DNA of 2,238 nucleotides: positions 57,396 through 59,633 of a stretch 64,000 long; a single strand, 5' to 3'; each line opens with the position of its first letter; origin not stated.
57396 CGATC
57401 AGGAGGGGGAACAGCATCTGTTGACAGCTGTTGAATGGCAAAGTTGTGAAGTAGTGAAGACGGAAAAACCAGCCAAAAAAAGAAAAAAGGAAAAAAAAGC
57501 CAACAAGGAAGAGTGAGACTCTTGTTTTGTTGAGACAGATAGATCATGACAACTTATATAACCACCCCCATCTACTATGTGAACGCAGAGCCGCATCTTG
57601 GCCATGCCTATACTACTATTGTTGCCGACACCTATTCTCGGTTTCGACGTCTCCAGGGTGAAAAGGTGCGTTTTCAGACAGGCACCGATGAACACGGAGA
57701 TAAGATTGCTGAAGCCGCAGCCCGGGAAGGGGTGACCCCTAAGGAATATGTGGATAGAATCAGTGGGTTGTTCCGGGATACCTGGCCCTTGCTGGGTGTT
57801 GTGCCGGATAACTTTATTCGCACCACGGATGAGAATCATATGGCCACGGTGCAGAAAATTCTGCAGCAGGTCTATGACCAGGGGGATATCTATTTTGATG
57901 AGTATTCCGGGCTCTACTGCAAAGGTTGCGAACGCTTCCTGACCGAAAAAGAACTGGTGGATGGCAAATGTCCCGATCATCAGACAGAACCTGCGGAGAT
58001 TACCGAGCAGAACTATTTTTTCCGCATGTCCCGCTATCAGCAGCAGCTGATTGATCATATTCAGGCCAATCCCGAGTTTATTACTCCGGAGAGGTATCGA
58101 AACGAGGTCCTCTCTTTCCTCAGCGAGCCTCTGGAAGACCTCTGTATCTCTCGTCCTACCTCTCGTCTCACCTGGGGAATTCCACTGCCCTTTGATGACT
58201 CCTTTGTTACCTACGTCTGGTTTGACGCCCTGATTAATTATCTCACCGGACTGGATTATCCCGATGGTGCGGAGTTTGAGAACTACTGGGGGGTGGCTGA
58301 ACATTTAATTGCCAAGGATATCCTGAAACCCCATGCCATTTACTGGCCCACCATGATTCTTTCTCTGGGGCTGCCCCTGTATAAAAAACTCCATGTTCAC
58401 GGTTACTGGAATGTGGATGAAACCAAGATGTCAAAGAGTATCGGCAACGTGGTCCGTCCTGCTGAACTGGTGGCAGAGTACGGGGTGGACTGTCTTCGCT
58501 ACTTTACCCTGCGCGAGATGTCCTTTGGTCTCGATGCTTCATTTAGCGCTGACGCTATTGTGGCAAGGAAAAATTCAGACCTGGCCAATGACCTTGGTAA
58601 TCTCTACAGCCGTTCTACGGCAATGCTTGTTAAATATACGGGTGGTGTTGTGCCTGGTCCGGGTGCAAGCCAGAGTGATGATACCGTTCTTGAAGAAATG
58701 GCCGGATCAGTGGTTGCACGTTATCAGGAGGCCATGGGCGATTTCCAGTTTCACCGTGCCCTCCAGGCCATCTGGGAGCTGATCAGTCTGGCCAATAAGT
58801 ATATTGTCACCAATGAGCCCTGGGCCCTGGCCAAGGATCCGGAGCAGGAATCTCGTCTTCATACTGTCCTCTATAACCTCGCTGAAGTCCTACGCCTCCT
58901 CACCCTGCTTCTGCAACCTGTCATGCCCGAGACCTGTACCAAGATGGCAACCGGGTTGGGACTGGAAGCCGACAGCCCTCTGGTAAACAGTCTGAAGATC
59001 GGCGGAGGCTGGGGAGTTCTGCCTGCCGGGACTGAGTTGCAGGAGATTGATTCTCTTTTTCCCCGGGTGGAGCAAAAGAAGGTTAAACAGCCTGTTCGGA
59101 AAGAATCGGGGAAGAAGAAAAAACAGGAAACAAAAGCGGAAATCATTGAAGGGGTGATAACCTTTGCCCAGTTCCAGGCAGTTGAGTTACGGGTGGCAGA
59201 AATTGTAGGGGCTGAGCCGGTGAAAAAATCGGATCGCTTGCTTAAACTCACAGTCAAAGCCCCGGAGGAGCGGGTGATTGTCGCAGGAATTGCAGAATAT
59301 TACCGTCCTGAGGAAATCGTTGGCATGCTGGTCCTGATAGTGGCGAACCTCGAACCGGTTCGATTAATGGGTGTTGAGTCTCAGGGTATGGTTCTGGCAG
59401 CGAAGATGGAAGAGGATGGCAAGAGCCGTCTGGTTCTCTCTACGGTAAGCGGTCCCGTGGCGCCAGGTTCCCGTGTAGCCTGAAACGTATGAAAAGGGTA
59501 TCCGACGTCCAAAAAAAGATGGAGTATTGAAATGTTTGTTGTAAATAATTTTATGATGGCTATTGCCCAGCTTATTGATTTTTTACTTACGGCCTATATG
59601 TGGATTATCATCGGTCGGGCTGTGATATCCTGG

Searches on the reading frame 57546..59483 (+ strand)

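Call 62: search_protein_families(library=pfam, proteins=[window:57546-59483:+], max_evalue=0.00001)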
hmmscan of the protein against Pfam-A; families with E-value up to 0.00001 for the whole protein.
window:57546-59483:+ (645 aa): 6 families
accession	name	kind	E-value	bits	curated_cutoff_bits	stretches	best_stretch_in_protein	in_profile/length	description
PF09334.17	tRNA-synt_1g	-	3.6e-102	342.5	20.1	2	151-357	177-390/391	tRNA synthetases class I (M)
PF00133.28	tRNA-synt_1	-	1.2e-28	100.5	22.7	2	8-216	30-245/414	tRNA synthetases class I (I, L, M and V)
PF01588.26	tRNA_bind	-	1.9e-21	76.4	27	1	548-642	1-95/96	Putative tRNA binding domain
PF01406.26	tRNA-synt_1e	-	5e-13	49.5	27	1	12-120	19-126/301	tRNA synthetases class I (C) catalytic domain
PF19303.5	Anticodon_3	-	6.1e-12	46.1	23.5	1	369-523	1-150/152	Anticodon binding domain of methionyl tRNA ligase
PF08264.19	Anticodon_1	-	1.4e-09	38.4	25.1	1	387-468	9-87/148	Anticodon-binding domain of tRNA ligase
